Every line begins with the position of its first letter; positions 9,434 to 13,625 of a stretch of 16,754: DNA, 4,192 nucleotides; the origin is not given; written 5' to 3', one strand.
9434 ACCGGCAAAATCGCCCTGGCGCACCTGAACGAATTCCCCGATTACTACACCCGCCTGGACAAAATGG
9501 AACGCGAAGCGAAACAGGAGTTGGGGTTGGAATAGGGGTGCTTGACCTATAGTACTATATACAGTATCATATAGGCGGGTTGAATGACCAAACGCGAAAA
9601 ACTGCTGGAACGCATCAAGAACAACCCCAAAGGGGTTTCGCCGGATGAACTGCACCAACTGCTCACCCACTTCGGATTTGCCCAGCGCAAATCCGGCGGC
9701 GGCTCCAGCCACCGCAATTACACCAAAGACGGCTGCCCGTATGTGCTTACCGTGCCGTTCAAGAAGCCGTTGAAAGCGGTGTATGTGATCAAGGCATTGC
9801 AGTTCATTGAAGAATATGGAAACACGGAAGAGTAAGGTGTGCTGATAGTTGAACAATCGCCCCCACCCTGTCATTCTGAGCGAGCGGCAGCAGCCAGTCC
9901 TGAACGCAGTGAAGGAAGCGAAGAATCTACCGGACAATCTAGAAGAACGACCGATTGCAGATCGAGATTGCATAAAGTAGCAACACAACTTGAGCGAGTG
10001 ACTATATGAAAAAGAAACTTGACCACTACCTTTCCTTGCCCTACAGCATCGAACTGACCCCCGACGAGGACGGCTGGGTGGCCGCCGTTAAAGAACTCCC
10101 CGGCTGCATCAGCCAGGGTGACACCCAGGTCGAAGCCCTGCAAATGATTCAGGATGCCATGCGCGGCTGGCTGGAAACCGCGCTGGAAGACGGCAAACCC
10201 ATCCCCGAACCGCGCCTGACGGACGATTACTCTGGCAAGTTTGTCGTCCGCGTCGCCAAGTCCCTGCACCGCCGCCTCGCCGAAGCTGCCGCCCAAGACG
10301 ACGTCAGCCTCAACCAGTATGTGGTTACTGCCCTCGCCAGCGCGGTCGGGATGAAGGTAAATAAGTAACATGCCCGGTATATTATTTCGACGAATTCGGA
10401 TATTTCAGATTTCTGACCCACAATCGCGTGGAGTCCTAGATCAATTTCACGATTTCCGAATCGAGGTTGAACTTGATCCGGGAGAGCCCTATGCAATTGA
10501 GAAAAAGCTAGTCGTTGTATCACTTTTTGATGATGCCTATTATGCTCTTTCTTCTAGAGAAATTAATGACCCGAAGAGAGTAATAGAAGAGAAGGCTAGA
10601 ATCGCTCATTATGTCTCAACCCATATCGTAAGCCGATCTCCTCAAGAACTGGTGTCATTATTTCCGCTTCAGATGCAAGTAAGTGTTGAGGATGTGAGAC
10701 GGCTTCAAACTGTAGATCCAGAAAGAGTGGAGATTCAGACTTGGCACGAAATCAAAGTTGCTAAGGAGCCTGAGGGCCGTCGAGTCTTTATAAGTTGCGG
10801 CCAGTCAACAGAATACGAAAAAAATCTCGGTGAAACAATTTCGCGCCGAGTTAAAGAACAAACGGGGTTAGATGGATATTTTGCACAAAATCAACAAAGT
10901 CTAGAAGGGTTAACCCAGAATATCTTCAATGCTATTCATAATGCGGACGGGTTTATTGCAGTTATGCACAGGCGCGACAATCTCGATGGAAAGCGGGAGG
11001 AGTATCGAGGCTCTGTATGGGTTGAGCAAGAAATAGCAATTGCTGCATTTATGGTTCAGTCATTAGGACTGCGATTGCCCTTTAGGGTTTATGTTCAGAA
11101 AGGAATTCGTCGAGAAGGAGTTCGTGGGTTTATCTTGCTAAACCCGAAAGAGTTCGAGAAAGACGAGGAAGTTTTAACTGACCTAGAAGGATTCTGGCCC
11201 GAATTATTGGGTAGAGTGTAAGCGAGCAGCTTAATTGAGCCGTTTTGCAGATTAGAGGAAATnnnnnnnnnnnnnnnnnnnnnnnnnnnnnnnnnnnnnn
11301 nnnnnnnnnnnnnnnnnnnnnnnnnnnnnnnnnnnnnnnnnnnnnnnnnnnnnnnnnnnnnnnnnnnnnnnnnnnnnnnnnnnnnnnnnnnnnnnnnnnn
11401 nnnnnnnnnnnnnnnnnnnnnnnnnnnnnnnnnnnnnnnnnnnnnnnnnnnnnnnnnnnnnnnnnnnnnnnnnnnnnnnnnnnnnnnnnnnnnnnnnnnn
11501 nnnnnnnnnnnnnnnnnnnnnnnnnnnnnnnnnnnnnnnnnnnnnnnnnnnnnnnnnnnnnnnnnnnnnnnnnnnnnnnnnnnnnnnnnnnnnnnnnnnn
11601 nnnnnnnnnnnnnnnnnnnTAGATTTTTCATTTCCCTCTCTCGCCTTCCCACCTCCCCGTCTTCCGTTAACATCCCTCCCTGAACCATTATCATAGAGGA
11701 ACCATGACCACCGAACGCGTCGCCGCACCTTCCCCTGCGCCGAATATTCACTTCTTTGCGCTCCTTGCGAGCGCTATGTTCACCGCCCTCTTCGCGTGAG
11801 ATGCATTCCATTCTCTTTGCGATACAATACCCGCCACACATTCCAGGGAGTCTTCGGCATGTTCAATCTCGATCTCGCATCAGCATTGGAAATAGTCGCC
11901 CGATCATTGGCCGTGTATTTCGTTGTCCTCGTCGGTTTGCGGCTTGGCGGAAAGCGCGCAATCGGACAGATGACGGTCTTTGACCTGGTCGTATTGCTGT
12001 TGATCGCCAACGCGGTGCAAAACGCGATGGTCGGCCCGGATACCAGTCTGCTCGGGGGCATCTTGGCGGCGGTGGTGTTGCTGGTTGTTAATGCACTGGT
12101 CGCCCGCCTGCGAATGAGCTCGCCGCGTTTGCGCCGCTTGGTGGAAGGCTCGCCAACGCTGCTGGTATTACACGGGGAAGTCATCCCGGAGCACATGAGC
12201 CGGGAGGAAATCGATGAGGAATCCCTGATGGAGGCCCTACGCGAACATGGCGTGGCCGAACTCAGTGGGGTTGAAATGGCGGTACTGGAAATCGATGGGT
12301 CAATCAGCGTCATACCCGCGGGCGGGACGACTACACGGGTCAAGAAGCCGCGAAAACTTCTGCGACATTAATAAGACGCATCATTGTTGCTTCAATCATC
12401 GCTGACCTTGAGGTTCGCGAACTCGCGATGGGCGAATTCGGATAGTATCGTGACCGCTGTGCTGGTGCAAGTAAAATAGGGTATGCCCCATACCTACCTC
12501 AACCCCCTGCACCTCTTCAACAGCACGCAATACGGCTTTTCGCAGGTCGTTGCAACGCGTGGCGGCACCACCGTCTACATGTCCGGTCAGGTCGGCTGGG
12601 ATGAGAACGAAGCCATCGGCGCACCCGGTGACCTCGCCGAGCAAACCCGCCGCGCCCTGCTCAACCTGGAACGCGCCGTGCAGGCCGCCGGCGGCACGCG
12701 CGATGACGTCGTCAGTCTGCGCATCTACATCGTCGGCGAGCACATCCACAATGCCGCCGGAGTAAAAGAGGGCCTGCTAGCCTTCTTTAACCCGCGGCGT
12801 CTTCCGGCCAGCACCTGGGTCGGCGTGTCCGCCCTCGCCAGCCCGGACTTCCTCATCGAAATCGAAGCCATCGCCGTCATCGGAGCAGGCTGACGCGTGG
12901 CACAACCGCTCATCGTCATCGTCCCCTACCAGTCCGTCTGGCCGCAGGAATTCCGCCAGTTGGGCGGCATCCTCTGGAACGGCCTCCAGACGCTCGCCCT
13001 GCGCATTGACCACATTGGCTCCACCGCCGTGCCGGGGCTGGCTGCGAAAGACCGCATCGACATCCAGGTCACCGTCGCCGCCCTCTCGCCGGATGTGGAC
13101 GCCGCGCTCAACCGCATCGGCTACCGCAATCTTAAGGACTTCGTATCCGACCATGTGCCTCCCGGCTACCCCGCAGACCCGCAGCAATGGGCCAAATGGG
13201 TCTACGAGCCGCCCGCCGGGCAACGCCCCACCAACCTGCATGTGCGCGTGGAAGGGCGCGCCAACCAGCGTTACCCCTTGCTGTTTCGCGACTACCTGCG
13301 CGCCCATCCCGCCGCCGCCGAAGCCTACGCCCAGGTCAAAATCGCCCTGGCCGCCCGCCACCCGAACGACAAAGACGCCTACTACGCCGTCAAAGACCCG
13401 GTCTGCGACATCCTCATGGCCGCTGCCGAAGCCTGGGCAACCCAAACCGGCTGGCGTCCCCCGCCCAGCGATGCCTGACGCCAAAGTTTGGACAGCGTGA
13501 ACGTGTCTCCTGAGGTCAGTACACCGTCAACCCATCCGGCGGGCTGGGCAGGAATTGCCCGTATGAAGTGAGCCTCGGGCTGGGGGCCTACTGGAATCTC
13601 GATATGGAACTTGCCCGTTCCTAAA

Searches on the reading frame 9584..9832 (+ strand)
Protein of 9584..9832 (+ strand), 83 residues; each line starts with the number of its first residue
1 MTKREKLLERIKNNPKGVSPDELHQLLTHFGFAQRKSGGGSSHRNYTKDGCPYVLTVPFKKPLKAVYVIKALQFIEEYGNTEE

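Call 8: search_protein_families(library=pfam, proteins=[window:9584-9832:+], max_evalue=1)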
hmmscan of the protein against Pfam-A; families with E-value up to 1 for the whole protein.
window:9584-9832:+ (83 aa): 1 family
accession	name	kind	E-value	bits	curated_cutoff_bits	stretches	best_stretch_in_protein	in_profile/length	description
PF07927.17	HicA_toxin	-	0.00028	21.4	27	1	21-65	2-46/58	HicA toxin of bacterial toxin-antitoxin,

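Call 9: search_protein_families(library=padloc, proteins=[window:9584-9832:+], max_evalue=1)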
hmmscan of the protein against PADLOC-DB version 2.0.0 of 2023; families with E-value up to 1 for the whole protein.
window:9584-9832:+ (83 aa): 0 families

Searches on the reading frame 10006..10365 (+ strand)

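Call 8: search_protein_families(library=pfam, proteins=[window:10006-10365:+], max_evalue=1)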
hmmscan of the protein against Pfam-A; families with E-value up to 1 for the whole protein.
window:10006-10365:+ (120 aa): 5 families
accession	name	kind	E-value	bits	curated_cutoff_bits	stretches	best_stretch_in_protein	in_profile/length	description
PF05534.18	HicB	-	1.5e-14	54.1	21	1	74-110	15-51/51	HicB family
PF15919.11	HicB_lk_antitox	-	3e-11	44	27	1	14-77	2-72/123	HicB_like antitoxin of bacterial toxin-antitoxin system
PF21748.3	UPF0150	-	4.4e-07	30.2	27.3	1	16-67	13-64/64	UPF0150-like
PF24113.1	DUF7387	-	0.00049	20.8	27.9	1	15-71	14-66/85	Family of unknown function (DUF7387)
PF22513.2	FitA-like_RHH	-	0.039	14.4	27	1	86-114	11-39/39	Antitoxin FitA-like, ribbon-helix-helix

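Call 9: search_protein_families(library=padloc, proteins=[window:10006-10365:+], max_evalue=1)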
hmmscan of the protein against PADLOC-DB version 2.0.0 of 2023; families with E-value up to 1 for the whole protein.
window:10006-10365:+ (120 aa): 0 families

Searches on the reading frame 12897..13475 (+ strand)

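Call 8: search_protein_families(library=pfam, proteins=[window:12897-13475:+], max_evalue=1)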
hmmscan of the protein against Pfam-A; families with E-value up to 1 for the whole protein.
window:12897-13475:+ (193 aa): 1 family
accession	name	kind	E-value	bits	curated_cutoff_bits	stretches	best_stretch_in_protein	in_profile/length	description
PF04229.20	GrpB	-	8.8e-41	140.2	25.5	1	6-172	2-155/159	GrpB protein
